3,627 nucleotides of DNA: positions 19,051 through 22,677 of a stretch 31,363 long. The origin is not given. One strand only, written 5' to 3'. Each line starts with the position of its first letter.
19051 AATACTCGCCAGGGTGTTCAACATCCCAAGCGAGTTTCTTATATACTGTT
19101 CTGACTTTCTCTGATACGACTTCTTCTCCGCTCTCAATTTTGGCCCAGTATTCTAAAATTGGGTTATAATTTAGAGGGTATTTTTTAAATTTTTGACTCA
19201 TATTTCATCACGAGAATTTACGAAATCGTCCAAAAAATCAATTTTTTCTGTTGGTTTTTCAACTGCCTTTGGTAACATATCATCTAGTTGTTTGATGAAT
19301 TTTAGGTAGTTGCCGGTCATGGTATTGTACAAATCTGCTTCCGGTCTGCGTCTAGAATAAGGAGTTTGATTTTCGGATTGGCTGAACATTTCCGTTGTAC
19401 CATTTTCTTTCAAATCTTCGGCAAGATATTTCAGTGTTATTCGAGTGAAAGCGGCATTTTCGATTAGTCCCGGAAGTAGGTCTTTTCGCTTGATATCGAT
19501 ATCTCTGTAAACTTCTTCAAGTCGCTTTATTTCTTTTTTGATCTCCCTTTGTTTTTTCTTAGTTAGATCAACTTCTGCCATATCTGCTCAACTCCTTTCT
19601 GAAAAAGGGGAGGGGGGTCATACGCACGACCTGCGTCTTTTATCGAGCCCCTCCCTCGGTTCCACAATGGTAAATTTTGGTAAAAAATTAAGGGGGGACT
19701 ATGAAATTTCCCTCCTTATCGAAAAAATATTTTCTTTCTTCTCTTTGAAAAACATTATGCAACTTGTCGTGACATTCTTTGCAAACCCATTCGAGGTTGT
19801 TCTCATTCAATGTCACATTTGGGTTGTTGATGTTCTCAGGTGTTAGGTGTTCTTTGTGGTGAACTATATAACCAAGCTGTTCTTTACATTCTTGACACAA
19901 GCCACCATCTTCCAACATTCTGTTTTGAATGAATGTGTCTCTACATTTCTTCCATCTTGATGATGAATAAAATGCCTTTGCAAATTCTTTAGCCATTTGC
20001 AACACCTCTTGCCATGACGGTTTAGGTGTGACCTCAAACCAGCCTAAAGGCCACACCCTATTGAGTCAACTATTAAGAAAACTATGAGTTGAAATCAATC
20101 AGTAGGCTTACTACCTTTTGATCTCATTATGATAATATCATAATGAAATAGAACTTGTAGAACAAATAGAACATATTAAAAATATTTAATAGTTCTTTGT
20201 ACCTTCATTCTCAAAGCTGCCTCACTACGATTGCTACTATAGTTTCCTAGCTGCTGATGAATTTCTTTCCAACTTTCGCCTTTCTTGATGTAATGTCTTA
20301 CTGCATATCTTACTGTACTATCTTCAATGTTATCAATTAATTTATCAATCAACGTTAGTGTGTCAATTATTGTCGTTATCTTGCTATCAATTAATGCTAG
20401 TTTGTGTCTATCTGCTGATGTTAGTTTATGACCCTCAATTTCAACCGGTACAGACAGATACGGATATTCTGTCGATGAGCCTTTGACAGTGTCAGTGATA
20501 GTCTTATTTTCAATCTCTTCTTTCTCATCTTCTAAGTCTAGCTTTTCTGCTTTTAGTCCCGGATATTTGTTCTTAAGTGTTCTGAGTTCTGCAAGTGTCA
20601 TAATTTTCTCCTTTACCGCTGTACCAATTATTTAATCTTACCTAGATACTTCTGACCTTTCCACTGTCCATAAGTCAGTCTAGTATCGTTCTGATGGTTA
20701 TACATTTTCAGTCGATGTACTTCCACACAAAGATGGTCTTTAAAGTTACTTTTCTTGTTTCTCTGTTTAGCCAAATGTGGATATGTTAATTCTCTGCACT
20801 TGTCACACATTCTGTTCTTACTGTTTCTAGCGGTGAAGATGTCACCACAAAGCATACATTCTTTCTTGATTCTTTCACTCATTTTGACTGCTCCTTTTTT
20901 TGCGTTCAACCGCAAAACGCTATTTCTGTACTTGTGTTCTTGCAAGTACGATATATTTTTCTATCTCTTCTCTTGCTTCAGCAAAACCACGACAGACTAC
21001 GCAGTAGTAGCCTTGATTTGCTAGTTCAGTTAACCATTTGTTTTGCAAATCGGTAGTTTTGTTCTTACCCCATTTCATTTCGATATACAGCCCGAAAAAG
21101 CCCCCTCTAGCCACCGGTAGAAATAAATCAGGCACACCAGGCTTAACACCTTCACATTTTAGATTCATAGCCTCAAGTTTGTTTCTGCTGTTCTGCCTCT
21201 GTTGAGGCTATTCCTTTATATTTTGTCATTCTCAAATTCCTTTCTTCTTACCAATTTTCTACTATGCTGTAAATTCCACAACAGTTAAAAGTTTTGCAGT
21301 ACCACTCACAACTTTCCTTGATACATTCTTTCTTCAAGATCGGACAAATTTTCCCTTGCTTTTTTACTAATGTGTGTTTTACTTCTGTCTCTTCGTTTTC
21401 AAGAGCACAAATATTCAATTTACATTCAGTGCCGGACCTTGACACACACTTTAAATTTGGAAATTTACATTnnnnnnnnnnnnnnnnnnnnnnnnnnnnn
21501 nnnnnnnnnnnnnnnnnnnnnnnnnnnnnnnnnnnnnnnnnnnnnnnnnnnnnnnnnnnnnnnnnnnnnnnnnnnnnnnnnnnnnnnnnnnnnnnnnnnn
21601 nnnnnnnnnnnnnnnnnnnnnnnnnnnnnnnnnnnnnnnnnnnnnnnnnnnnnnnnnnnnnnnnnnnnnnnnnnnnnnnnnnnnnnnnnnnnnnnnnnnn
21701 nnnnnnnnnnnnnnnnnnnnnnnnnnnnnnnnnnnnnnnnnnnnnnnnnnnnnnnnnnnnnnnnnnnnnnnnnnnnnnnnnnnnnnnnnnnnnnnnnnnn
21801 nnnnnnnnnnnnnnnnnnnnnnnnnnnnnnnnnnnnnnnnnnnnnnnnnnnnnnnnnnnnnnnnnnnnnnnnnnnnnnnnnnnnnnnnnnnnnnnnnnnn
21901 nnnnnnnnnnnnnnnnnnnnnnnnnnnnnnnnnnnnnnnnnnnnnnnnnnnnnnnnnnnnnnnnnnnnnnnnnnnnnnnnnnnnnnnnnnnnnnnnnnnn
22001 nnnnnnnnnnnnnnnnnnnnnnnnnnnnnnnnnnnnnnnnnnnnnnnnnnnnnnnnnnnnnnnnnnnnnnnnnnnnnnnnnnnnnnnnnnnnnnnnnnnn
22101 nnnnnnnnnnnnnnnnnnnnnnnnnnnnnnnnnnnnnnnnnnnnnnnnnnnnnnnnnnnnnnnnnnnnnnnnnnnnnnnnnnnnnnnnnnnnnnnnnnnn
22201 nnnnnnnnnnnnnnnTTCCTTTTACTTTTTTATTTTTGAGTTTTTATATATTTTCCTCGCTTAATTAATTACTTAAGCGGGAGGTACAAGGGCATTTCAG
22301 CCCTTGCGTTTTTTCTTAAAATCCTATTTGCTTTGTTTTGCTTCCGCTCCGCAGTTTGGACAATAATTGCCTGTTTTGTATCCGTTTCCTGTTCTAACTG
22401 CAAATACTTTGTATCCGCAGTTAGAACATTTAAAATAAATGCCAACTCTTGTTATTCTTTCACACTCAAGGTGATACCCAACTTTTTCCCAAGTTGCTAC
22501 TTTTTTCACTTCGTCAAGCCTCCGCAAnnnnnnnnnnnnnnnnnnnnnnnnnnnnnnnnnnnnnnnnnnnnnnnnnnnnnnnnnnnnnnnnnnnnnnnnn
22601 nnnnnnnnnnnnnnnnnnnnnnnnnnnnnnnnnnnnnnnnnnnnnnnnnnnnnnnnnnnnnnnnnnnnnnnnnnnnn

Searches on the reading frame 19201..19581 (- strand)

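Call 64: search_protein_families(library=pfam, proteins=[window:19201-19581:-], max_evalue=0.01)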
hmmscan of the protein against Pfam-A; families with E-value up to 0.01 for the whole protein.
window:19201-19581:- (127 aa): 0 families

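Call 75: search_protein_families(library=phrogs, proteins=[window:19201-19581:-], max_evalue=0.001)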
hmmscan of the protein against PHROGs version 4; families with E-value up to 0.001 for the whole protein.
window:19201-19581:- (127 aa): 1 family
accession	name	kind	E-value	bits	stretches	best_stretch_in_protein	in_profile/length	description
phrog_1066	-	unknown function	1.4e-33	116.5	1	7-124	6-118/119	-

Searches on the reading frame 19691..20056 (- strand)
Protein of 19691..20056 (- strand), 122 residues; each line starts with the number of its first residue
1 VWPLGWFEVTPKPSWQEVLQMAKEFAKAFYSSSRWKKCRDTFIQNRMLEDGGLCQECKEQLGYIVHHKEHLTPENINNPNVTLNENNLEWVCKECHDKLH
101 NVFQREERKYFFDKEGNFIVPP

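Call 57: search_protein_families(library=ncbifam, proteins=[window:19691-20056:-], max_evalue=0.01)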
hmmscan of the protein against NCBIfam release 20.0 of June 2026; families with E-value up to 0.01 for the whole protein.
window:19691-20056:- (122 aa): 1 family
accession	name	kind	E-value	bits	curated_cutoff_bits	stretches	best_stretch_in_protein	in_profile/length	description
TIGR02646.1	TIGR02646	subfamily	0.00069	19.7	52.15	1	42-97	14-69/144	retron system putative HNH endonuclease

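Call 75: search_protein_families(library=phrogs, proteins=[window:19691-20056:-], max_evalue=0.001)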
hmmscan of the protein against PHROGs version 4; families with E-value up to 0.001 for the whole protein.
window:19691-20056:- (122 aa): 8 families
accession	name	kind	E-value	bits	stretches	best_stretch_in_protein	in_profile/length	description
phrog_119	-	DNA, RNA and nucleotide metabolism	4.2e-18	66.4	1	20-109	176-264/443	HNH endonuclease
phrog_144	-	DNA, RNA and nucleotide metabolism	4.9e-13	50.1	1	26-109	63-142/175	HNH endonuclease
phrog_4581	-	head and packaging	2.3e-11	44.8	1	20-101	38-110/395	terminase small subunit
phrog_589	-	DNA, RNA and nucleotide metabolism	4.8e-11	43.7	1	26-108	70-144/179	HNH endonuclease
phrog_4321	-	DNA, RNA and nucleotide metabolism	6.2e-08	33.5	1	21-102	34-115/135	HNH endonuclease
phrog_5956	-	DNA, RNA and nucleotide metabolism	6.3e-08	33.4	1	25-109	37-117/138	HNH endonuclease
phrog_2323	-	DNA, RNA and nucleotide metabolism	1.2e-07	32.7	1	20-116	9-100/113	HNH endonuclease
phrog_1271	-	DNA, RNA and nucleotide metabolism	0.00093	19.7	1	40-108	250-324/361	HNH endonuclease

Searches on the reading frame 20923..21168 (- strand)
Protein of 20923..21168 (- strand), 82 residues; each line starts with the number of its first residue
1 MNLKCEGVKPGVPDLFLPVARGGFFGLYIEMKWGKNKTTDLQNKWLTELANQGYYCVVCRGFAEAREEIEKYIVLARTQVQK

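Call 64: search_protein_families(library=pfam, proteins=[window:20923-21168:-], max_evalue=0.01)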
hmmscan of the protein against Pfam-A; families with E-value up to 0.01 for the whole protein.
window:20923-21168:- (82 aa): 1 family
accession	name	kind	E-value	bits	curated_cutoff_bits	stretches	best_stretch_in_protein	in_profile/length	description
PF08774.17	VRR_NUC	-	1.1e-09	38.8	23.8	1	4-62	56-115/116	VRR-NUC domain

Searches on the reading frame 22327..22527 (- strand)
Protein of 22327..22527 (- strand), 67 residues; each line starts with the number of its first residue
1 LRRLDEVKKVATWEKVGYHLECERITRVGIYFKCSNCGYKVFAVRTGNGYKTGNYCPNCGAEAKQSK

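Call 64: search_protein_families(library=pfam, proteins=[window:22327-22527:-], max_evalue=0.01)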
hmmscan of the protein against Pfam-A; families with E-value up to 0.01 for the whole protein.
window:22327-22527:- (67 aa): 6 families
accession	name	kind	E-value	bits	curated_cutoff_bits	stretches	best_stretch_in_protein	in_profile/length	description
PF13240.11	Zn_Ribbon_1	-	0.00027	21.1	25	0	55-62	1-8/23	zinc-ribbon domain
PF21349.2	RUBY_RBDX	-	0.0006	19.6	26.5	0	32-39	1-8/30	Rubrerythrin, rubredoxin-like domain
PF13248.11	Zn_ribbon_3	-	0.0014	18.5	27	0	54-61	3-10/26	zinc-ribbon domain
PF09723.15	Zn_ribbon_8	-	0.0015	18.9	34.4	1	32-64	6-38/41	Zinc ribbon domain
PF12647.12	RNHCP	-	0.0022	18.4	24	1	32-59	4-29/90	RNHCP domain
PF09297.16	Zn_ribbon_NUD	-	0.003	17.7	24.8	0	54-66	4-16/32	NADH pyrophosphatase zinc ribbon domain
